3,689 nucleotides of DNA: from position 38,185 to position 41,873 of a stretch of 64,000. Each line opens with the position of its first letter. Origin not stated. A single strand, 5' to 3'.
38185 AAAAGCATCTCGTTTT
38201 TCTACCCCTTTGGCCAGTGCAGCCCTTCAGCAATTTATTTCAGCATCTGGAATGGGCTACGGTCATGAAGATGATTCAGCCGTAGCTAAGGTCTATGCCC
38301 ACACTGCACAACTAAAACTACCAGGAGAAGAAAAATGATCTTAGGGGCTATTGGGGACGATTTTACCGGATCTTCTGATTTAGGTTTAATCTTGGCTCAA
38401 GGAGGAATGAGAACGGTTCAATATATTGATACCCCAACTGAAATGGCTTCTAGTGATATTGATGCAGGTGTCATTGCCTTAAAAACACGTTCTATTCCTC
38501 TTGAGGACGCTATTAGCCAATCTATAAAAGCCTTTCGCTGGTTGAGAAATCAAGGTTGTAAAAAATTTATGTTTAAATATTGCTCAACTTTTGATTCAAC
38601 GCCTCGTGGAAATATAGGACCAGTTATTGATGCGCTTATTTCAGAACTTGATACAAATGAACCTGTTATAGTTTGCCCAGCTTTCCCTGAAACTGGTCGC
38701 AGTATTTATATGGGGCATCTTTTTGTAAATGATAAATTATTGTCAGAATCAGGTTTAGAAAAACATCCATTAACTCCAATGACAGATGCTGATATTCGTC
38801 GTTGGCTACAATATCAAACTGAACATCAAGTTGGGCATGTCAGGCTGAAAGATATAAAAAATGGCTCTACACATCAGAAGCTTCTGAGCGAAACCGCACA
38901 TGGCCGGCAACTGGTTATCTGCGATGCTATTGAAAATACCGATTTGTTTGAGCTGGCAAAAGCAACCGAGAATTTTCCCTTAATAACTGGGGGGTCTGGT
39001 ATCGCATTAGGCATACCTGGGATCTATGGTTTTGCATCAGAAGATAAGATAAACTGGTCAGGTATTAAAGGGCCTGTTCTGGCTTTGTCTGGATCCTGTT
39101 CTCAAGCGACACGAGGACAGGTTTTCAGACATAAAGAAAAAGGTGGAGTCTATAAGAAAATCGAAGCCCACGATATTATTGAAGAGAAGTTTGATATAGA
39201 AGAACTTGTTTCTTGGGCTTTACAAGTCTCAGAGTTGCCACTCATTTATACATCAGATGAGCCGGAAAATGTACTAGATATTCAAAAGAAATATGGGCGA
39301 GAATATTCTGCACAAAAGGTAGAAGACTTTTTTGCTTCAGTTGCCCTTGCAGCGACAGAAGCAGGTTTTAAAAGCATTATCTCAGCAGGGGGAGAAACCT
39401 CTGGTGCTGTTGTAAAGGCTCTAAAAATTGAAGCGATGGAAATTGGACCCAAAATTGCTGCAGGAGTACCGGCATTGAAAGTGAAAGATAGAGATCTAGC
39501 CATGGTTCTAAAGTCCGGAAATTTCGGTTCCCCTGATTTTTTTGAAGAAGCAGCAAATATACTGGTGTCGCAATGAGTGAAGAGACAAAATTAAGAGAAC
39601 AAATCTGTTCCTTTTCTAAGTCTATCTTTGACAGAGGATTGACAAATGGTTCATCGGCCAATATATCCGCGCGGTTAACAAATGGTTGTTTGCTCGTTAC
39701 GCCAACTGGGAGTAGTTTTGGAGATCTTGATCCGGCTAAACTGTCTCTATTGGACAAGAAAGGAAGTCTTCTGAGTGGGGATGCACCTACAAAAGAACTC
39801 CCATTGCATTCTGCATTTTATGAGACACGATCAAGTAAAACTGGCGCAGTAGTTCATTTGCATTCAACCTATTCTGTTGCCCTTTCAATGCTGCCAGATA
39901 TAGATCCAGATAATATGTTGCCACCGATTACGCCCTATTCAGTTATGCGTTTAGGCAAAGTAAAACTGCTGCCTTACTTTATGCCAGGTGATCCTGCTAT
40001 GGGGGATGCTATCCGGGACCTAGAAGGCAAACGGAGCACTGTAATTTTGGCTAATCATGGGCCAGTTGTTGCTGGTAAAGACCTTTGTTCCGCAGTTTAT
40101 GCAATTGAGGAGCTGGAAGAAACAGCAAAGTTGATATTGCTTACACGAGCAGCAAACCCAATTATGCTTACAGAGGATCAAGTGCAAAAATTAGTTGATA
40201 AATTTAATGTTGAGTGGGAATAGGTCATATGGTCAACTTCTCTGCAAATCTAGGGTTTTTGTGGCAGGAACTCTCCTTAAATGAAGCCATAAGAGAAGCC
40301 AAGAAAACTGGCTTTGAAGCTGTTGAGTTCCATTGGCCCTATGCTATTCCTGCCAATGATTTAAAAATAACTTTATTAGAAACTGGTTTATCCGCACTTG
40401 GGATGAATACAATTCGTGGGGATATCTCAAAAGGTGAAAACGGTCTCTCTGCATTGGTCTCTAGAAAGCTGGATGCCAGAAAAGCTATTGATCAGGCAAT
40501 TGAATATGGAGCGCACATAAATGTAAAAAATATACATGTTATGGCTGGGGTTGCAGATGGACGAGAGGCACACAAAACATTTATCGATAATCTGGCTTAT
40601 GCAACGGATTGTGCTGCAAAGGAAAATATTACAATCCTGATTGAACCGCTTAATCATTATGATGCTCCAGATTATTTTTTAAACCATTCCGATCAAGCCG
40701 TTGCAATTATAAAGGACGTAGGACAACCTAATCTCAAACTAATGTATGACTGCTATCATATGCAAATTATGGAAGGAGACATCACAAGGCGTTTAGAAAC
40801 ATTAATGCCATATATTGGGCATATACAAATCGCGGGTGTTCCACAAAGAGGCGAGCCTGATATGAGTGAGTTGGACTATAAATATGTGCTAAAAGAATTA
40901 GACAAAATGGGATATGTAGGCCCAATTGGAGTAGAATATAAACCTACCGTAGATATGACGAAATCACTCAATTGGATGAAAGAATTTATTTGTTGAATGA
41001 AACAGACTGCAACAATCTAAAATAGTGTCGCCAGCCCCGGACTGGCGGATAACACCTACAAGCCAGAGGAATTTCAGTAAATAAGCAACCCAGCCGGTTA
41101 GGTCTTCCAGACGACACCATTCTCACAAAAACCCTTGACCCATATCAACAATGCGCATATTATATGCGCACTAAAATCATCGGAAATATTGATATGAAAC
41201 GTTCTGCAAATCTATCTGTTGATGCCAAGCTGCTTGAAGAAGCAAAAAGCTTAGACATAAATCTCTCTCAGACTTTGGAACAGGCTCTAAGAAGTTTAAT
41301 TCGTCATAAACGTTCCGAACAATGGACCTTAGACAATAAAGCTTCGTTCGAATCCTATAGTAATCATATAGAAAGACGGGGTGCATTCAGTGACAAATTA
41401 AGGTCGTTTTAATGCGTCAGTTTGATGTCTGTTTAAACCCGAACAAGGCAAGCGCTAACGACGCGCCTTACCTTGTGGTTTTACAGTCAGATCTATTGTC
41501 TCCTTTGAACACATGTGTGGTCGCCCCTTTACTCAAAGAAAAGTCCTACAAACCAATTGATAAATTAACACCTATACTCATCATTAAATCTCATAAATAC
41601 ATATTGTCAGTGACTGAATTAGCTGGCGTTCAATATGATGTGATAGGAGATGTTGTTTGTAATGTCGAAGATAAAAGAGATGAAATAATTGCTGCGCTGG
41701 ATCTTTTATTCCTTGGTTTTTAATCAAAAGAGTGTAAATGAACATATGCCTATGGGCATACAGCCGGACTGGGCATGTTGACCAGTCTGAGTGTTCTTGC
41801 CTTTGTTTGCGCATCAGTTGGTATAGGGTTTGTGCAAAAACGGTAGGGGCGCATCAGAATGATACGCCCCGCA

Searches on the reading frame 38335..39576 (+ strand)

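Call 13: search_protein_families(library=ncbifam, proteins=[window:38335-39576:+], max_evalue=0.00001)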
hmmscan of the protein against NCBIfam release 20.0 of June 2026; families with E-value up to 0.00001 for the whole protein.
window:38335-39576:+ (413 aa): 3 families
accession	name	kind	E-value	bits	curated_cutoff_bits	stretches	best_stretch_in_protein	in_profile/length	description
NF043035.1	OxoTetrKin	equivalog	1.3e-151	505.2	350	1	3-407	2-417/418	3-oxo-tetronate kinase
NF047819.1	ThrnKinDtnkGamma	equivalog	1.5e-41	142.7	450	1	6-402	6-408/422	D-threonate kinase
NF042436.1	OxoIsoapKin_OiaK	equivalog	5.3e-37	127.5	700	2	3-207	11-223/451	3-oxo-isoapionate kinase OiaK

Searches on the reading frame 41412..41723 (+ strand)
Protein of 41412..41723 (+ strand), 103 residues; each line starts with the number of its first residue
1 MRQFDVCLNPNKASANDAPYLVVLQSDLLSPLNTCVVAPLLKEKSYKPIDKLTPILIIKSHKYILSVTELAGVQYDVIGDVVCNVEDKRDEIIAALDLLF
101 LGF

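Call 61: search_protein_families(library=pfam, proteins=[window:41412-41723:+], max_evalue=0.001)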
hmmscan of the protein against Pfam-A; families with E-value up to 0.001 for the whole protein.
window:41412-41723:+ (103 aa): 1 family
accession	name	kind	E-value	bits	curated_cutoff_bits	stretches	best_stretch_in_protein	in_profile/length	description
PF01845.23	CcdB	-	5.1e-26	91.3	28.6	1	3-102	1-101/101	CcdB protein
